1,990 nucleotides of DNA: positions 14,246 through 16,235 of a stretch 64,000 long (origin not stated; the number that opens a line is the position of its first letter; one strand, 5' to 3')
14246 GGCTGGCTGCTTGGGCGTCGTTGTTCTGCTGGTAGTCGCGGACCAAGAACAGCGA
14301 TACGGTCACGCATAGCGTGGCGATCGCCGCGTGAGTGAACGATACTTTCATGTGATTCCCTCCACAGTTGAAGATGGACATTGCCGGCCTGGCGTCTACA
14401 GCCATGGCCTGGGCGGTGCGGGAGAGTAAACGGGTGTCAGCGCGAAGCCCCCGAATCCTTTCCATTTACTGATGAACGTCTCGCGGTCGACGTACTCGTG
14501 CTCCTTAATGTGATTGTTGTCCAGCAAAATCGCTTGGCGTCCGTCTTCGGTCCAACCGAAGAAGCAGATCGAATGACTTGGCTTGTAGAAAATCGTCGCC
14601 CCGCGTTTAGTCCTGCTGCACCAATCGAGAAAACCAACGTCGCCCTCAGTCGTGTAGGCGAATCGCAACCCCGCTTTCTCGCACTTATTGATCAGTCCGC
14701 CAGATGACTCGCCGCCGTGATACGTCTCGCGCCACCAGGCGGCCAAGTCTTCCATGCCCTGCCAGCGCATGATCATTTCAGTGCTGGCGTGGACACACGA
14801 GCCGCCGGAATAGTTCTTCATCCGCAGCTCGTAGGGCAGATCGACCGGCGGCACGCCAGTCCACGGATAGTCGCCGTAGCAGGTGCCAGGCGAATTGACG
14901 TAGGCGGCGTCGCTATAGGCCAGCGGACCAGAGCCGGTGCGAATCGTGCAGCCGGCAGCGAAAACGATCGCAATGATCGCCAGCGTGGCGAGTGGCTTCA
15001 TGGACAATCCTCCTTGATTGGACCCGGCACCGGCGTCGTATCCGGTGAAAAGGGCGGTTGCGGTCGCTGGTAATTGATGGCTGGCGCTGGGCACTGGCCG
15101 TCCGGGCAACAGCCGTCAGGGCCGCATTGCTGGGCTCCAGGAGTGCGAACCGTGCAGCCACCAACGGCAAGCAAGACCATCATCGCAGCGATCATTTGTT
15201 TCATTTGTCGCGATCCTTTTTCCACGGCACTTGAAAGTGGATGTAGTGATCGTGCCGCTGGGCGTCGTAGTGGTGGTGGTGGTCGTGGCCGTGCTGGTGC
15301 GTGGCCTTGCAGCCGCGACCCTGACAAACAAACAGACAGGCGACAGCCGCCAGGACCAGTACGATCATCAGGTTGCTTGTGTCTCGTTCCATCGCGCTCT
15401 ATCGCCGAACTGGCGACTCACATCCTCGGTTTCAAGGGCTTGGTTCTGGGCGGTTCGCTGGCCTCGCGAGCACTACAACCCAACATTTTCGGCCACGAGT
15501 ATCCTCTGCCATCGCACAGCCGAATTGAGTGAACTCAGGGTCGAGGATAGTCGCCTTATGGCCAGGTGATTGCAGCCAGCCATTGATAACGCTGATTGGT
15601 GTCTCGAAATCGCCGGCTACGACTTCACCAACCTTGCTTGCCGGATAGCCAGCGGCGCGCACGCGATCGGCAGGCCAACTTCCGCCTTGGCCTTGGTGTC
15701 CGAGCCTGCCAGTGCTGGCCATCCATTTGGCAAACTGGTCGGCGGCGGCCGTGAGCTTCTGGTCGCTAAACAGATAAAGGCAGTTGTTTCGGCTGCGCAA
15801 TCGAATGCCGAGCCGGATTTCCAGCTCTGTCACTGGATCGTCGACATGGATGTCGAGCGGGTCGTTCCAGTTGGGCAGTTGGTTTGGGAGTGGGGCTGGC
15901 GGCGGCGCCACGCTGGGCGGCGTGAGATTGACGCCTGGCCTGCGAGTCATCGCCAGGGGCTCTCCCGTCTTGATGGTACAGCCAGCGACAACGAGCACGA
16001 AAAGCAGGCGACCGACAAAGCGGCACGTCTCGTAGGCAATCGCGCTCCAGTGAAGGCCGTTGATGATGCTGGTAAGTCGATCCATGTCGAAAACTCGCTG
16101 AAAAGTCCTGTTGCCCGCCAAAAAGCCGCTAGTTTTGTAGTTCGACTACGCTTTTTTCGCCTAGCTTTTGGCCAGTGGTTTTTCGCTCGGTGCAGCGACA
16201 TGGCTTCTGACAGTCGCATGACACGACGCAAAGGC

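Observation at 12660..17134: Cluster of about 9 exported, lipo- and peptidase-like proteins between the capsid and neck genes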

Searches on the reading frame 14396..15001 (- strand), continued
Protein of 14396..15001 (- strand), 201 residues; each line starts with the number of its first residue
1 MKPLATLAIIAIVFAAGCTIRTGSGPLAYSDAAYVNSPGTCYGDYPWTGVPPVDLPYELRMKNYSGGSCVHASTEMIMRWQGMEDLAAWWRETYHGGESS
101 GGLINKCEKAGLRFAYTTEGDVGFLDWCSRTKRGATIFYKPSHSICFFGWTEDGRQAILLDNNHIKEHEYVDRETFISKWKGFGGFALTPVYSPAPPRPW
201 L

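Call 76: find_related_loci(query=A4, collection=genome_contigs, flank=10000)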
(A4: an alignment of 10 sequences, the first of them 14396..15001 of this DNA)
Query A4 (201 aa) in genome_contigs; peptide patterns used: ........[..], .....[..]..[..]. (x = any residue, [..] = any of these).
90 stretches matched a pattern; 13 encode a relative of the query (tblastn E <= 1e-3); 13 distinct loci.
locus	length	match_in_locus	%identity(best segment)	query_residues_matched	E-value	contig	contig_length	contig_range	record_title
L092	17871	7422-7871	61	51-201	7e-61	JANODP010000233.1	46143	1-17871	MAG: Schlesneria sp. isolate VAR_17_metabat_110 VAR_17_k141_3977866, whole genome shotgun sequence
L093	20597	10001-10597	48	1-199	7e-54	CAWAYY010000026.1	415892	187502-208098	MAG: Pirellulales bacterium isolate MFD05684.bin.2.6 genome assembly, contig: contig_49200, whole genome shotgun sequenc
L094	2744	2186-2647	54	42-197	6e-53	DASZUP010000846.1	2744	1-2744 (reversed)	MAG TPA_asm: Pirellulales bacterium isolate SMAG_U6108 k141_473020, whole genome shotgun sequence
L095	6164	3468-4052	45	7-193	2e-46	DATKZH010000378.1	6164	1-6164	MAG TPA_asm: Thermoguttaceae bacterium isolate SMAG_U14240 k141_798672, whole genome shotgun sequence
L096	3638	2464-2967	45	19-201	1e-45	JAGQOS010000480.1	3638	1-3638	MAG: Planctomycetales bacterium isolate HKST-UBA20 NODE_480_length_3638_cov_2.663297, whole genome shotgun sequence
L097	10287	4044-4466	49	51-193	7e-44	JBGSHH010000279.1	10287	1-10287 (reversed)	MAG: Pirellulaceae bacterium isolate JTS-AC10 k141_1662835, whole genome shotgun sequence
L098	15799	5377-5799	48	50-192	3e-42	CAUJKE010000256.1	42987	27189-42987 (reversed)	MAG: Planctomycetota bacterium isolate KLAP142 genome assembly, contig: KLAP142_366290, whole genome shotgun sequence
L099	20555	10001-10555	37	46-190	4e-35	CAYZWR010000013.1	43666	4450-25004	MAG TPA_asm: uncultured Thermoanaerobaculia bacterium isolate SRP173033_co1_328 genome assembly, contig: NODE_1140_lengt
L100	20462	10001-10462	42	51-201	8e-34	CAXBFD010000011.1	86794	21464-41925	MAG TPA_asm: uncultured bacterium isolate ERR2762125_concoct_30 genome assembly, contig: ERZ3421902.150, whole genome sh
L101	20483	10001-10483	44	55-200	1e-31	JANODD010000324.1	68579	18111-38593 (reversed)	MAG: Planctomycetia bacterium isolate VAR_17_metabat_198 VAR_17_k141_1040228, whole genome shotgun sequence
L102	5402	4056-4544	39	50-198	6e-31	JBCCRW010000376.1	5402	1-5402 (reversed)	MAG: Planctomycetota bacterium isolate P01_D01_bin.41 k141_1230846_length_5402_cov_12.0173, whole genome shotgun sequenc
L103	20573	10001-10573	38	18-200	3e-28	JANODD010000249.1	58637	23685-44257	MAG: Planctomycetia bacterium isolate VAR_17_metabat_198 VAR_17_k141_66627, whole genome shotgun sequence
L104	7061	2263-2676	39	53-187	7e-27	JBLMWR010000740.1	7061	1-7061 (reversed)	MAG: Deltaproteobacteria bacterium isolate MAG277 PRJNA957066_bin56_renamed_739, whole genome shotgun sequence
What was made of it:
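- Tried and rejected: The narrower A4 worked (call 76).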

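Call 80: search_protein_families(library=pfam, alignment_id=A5, max_evalue=0.0001)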
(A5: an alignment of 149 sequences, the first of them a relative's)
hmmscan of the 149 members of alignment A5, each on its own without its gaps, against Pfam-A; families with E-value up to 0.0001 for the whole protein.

A. member 1, L053:1614-1970:+ (118 aa): 0 families

B. families by the number of members that match (of 149 scanned): 40 families (the first 25 are shown)
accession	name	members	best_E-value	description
PF00239.26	Resolvase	4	2.2e-21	Resolvase, N terminal domain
PF00534.26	Glycos_transf_1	2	2.4e-25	Glycosyl transferases group 1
PF13692.12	Glyco_trans_1_4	2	6.1e-22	Glycosyl transferases group 1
PF05050.19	Methyltransf_21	2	2.4e-19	Methyltransferase FkbM domain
PF00583.31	Acetyltransf_1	2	1.5e-11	Acetyltransferase (GNAT) family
PF13508.13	Acetyltransf_7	2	9.7e-09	Acetyltransferase (GNAT) domain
PF17236.8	SU10_MCP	1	7.2e-68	SU10 major capsid protein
PF00160.26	Pro_isomerase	1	3.9e-44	Cyclophilin type peptidyl-prolyl cis-trans isomerase/CLD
PF01343.23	Peptidase_S49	1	1.6e-35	Peptidase family S49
PF09588.16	YqaJ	1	2.3e-22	YqaJ-like viral recombinase domain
PF00589.27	Phage_integrase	1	4.8e-21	Phage integrase family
PF01555.25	N6_N4_Mtase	1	3.5e-18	DNA methylase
PF04233.19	Phage_Mu_F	1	1.1e-15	Phage Mu protein F like protein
PF13385.13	Laminin_G_3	1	3.7e-15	Concanavalin A-like lectin/glucanases superfamily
PF13365.12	Trypsin_2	1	1.2e-14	Trypsin-like peptidase domain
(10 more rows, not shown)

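Call 82: search_protein_families(library=pfam, max_evalue=0.01, proteins=[L010:11750-12103:+, L071:11960-12250:+, L073:11792-12076:+, L005:12174-12929:+, L009:12153-12404:+, L015:11677-12006:+, L003:12023-12364:+, L059:11659-11985:+, L046:11750-12124:+, L067:11151-11480:+])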
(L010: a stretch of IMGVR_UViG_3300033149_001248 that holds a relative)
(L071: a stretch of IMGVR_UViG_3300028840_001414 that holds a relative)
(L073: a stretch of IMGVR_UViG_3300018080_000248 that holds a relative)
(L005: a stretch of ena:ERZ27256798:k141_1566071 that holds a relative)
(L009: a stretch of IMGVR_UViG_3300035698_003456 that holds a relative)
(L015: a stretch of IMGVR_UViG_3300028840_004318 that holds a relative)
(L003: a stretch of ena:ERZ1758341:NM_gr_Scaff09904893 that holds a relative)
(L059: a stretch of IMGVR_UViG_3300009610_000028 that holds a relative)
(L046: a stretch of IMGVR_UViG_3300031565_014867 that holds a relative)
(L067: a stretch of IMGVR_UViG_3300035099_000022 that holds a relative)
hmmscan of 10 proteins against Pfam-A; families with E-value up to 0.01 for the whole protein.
L010:11750-12103:+ (117 aa): 2 families
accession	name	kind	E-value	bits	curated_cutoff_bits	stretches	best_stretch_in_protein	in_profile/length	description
PF07889.17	DUF1664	-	0.00051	20.5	34.6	1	10-65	63-118/124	Protein of unknown function (DUF1664)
PF10779.14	XhlA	-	0.00098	19.7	34.7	1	11-55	2-46/67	Haemolysin XhlA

L071:11960-12250:+ (96 aa): 0 families

L073:11792-12076:+ (94 aa): 0 families

L005:12174-12929:+ (251 aa): 0 families

L009:12153-12404:+ (83 aa): 0 families

L015:11677-12006:+ (109 aa): 0 families

L003:12023-12364:+ (113 aa): 1 family
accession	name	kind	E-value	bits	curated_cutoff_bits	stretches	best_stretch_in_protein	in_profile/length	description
PF24073.1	DUF7365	-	0.0056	17.2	27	0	6-59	12-65/101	Coiled-coil region of unknown function (DUF7365)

L059:11659-11985:+ (108 aa): 4 families
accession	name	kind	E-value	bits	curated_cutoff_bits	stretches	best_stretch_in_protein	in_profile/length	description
PF00085.26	Thioredoxin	-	8e-11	42.3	23.5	1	18-92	13-90/103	Thioredoxin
PF13098.12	Thioredoxin_2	-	6.2e-05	23.7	27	1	22-89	4-90/104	Thioredoxin-like domain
PF14595.12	Thioredoxin_9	-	0.0001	22.6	25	1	22-91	40-115/129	Thioredoxin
PF13905.12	Thioredoxin_8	-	0.0014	19.4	27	0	27-52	5-30/94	Thioredoxin-like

L046:11750-12124:+ (124 aa): 4 families
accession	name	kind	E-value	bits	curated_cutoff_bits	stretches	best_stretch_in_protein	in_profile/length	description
PF00085.26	Thioredoxin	-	1.1e-10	41.8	23.5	1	41-109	19-90/103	Thioredoxin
PF13098.12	Thioredoxin_2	-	2.2e-05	25.2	27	1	40-106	5-90/104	Thioredoxin-like domain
PF14595.12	Thioredoxin_9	-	0.00055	20.3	25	1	40-102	41-108/129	Thioredoxin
PF13905.12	Thioredoxin_8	-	0.0014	19.3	27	0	44-78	5-44/94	Thioredoxin-like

L067:11151-11480:+ (109 aa): 11 families
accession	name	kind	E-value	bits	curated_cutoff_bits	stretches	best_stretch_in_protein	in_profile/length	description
PF00085.26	Thioredoxin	-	8e-12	45.5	23.5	1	31-96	19-87/103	Thioredoxin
PF00462.30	Glutaredoxin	-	1.4e-08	35.2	22.9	1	34-87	1-55/60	Glutaredoxin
PF05768.20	Glrx-like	-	4.9e-08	33.6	26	1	33-86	1-55/77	Glutaredoxin-like domain (DUF836)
PF13098.12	Thioredoxin_2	-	2.3e-07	31.5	27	1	31-89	6-82/104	Thioredoxin-like domain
PF14595.12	Thioredoxin_9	-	7.9e-07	29.5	25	1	31-88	42-104/129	Thioredoxin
PF13905.12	Thioredoxin_8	-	5.7e-05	23.8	27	0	34-56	5-27/94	Thioredoxin-like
PF13192.12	Thioredoxin_3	-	6.7e-05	23.3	24.8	1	34-87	3-55/76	Thioredoxin domain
PF09673.15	TrbC_Ftype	-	0.00047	20.6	24.2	1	52-90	43-79/111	Type-F conjugative transfer system pilin assembly protein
PF13728.12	TraF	-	0.00052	20.3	23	1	35-88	134-199/224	F plasmid transfer operon protein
PF08534.16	Redoxin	-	0.00078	19.7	26.6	1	30-71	28-74/148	Redoxin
PF00578.27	AhpC-TSA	-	0.0066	16.8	26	0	32-68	27-68/124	AhpC/TSA family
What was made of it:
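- Tried and rejected: XhlA-like identity of the coiled-coil membrane proteins after g8: only weakly seen (L010, E = 1e-3, below cutoff, call 82).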

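Call 96: search_protein_representatives(alignment_id=A1)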
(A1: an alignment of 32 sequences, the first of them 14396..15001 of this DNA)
Query: 32 sequences, 215 profile positions. Proteins with E-value up to 0.001 (for the whole library): 1129; up to 1e-10: 705; up to 1e-30: 327. The best 150 are listed.
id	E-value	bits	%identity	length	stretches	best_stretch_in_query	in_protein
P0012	2.4e-82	291.8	-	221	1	3-208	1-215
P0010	3.0e-81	288.3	-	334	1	10-207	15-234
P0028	4.9e-78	277.8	-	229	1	7-207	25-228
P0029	7.6e-78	277.1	-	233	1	1-204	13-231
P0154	2.9e-75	268.7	-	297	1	8-211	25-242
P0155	4.0e-75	268.2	-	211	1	11-205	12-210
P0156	5.4e-74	264.6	-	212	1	11-205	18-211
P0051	6.3e-73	261.1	-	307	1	9-208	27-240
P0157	2.6e-70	252.5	-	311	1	7-207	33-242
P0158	4.3e-70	251.8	-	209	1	14-204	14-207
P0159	4.6e-70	251.7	-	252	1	13-208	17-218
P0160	5.0e-69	248.3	-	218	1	14-204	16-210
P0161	6.7e-69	247.9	-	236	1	36-207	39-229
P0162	2.8e-68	245.9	-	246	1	11-206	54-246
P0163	4.1e-68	245.3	-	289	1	48-210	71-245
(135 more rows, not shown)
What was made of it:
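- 14396..15001 (-): g6: lipoprotein with a C39-like papain-fold cysteine peptidase domain. Invariant core gene of the cassette and candidate exported endolysin or wall protease. 1129/705/327 representative clusters at E <= 1e-3/1e-10/1e-30 (call 96).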

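Call 98: search_dna_similar(query=window:14396-15001:-, collection=phages, mode=protein, max_evalue=0.001)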
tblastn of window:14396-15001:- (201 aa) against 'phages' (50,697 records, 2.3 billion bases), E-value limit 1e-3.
No match.

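Call 106: fold_search(model_id=the predicted structure, library=viral)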
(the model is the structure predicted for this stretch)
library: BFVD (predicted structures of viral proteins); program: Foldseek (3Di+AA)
matches with E <= 10: 430; with E <= 0.001: 1
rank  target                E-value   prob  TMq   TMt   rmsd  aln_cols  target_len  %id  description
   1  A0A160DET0            6.2e-05  1.00  0.50  0.50   4.6       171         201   15  Endolysin [Gordonia phage OneUp]
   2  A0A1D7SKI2            1.3e-03  1.00  0.52  0.12  16.6       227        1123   13  Lysozyme [Cyanophage S-RIM14]
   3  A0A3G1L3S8            1.3e-03  1.00  0.43  0.34  10.0       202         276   10  Putative peptidoglycan-binding protein [Synechococcus phage S-CBWM1]
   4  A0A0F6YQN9            2.2e-03  1.00  0.51  0.23   7.4       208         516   14  Lysin A [Mycobacterium phage MOOREtheMARYer]
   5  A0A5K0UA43            4.5e-03  0.99  0.39  0.28   5.3       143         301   19  Uncharacterized protein (Fragment) [Yasminevirus sp. GU-2018]
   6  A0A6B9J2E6            6.2e-03  1.00  0.45  0.38   5.6       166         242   14  (no name in the UniProt tables at hand)
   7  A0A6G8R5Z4            7.4e-03  1.00  0.42  0.22   8.3       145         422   14  Endolysin [Synechococcus phage S-N03]
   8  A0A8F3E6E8            1.6e-02  0.85  0.36  0.33   9.0       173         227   14  Endolysin [Arthrobacter phage Sicarius2]
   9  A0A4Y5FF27            2.2e-02  0.82  0.22  0.35  12.1       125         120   14  Uncharacterized protein [Lactobacillus phage 521B]
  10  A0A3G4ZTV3            2.5e-02  0.75  0.35  0.29   9.3       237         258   10  Peptidase C1 [Edafosvirus sp.]
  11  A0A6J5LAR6            3.4e-02  0.72  0.36  0.11   9.3       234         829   11  Peptidase_C1 domain containing protein [uncultured Caudovirales phage]
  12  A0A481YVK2            3.6e-02  0.69  0.21  0.06   6.9        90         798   14  LysM domain protein [Marseillevirus LCMAC201]
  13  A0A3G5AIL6            3.9e-02  0.60  0.39  0.09  17.5       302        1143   11  Peptidase C1A papain C-terminal domain-containing protein [Sylvanvirus sp.]
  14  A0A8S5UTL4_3          4.9e-02  0.84  0.44  0.09  17.4       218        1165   10  Morphogenesis protein 1 hydrolase [Myoviridae sp. ctYA416]
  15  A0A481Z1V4            5.9e-02  0.80  0.40  0.43   8.8       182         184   12  Uncharacterized protein [Mimivirus LCMiAC02]
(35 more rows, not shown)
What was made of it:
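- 14396..15001 (-): Best viral structural matches are phage endolysins or LysA (call 106).
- The closest viral structural neighbours of g6 are phage endolysins: Gordonia phage OneUp endolysin at E = 6e-5, then LysA and cyanophage endolysins (call 106). The nearest viral structures to g6 are endolysins (call 106).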

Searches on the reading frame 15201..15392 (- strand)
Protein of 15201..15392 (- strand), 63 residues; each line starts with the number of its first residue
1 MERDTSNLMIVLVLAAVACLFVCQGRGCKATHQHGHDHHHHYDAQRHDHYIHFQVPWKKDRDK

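Call 6: search_protein_families(library=pfam, max_evalue=1, proteins=[window:15201-15392:-])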
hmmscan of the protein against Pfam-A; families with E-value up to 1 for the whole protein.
window:15201-15392:- (63 aa): 2 families
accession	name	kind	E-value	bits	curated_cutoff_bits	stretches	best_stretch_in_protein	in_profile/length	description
PF14575.11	EphA2_TM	-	0.026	15.6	28.9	1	9-59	8-50/74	Ephrin type-A receptor 2 transmembrane domain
PF09323.15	DUF1980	-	0.08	13.8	25.9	1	9-51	39-82/110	DUF1980 N-terminal domain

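Call 7: search_protein_families(library=phrogs, max_evalue=0.1, proteins=[window:15201-15392:-])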
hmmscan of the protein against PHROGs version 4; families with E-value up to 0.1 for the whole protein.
window:15201-15392:- (63 aa): 1 family
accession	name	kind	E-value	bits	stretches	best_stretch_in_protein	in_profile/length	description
phrog_15073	-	unknown function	0.021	16.1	1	9-34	9-35/64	-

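Call 16: search_protein_families(library=ncbifam, max_evalue=1, proteins=[window:15201-15392:-])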
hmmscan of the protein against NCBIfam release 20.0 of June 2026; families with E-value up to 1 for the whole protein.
window:15201-15392:- (63 aa): 3 families
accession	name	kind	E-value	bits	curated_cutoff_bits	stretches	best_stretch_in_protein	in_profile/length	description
NF033827.1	CDF_efflux_DmeF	equivalog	0.051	13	250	1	13-51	130-167/309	CDF family Co(II)/Ni(II) efflux transporter DmeF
NF007454.0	PRK10019.1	subfamily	0.2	10.8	195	1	31-51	129-149/283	nickel/cobalt efflux transporter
NF001535.0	PRK00364.3-1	equivalog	0.4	10.8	215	1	11-52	79-118/118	co-chaperone GroES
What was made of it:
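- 15201..15392 (-): g4: 63-aa membrane peptide with a His-rich tail (10 His). Lipoprotein status doubtful. Insert specific to this phage. Only faint hits to Ni/Co transporter His-rich loops (call 16).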

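Call 67: search_protein_families(library=padloc, max_evalue=0.01, proteins=[window:15201-15392:-])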
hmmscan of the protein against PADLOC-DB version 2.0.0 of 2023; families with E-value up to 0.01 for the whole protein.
window:15201-15392:- (63 aa): 0 families

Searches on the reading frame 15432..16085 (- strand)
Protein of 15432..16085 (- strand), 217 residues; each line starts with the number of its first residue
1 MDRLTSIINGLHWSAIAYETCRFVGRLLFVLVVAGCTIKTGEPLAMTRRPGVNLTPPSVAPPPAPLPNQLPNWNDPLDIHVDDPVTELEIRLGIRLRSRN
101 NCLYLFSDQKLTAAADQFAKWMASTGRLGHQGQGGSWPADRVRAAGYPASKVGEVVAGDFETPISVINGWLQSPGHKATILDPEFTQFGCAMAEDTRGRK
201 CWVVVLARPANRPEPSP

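Call 6: search_protein_families(library=pfam, max_evalue=1, proteins=[window:15432-16085:-])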
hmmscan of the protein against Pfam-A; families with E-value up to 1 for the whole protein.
window:15432-16085:- (217 aa): 1 family
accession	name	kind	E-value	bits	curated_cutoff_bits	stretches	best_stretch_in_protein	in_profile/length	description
PF00188.32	CAP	-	7.4e-17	62.7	21.1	1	96-205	7-116/117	Cysteine-rich secretory protein family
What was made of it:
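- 15432..16085 (-): g3: CAP/SCP-domain lipoprotein (lipobox LVVAGC). Insert specific to this phage. PF00188 E = 7.4e-17, 62.7 bits against a cutoff of 21.1 (call 6).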

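Call 7: search_protein_families(library=phrogs, max_evalue=0.1, proteins=[window:15432-16085:-])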
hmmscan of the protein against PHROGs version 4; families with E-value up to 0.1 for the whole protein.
window:15432-16085:- (217 aa): 2 families
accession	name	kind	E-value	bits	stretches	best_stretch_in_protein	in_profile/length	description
phrog_16914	-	moron, auxiliary metabolic gene and host takeover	1.3e-06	29.3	1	104-193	95-184/200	sporulation protein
phrog_37841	-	unknown function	0.0018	19.1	0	170-216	5-54/67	-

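Call 16: search_protein_families(library=ncbifam, max_evalue=1, proteins=[window:15432-16085:-])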
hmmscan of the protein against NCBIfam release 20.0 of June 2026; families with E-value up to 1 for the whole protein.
window:15432-16085:- (217 aa): 2 families
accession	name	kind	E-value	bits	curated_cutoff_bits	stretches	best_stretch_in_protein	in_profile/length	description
NF052539.1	DivAsocLipDalA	equivalog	3e-21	76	200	1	96-206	58-168/169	divisome-associated lipoprotein DalA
TIGR02909.1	spore_YkwD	subfamily_domain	7.2e-13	48.6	171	1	95-205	14-124/127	uncharacterized protein, YkwD family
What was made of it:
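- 15432..16085 (-): NCBIfam DalA model 3e-21, but 76 bits against a cutoff of 200; YkwD 7e-13 (call 16).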

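Call 67: search_protein_families(library=padloc, max_evalue=0.01, proteins=[window:15432-16085:-])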
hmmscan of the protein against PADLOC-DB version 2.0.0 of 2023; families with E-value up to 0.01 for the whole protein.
window:15432-16085:- (217 aa): 0 families
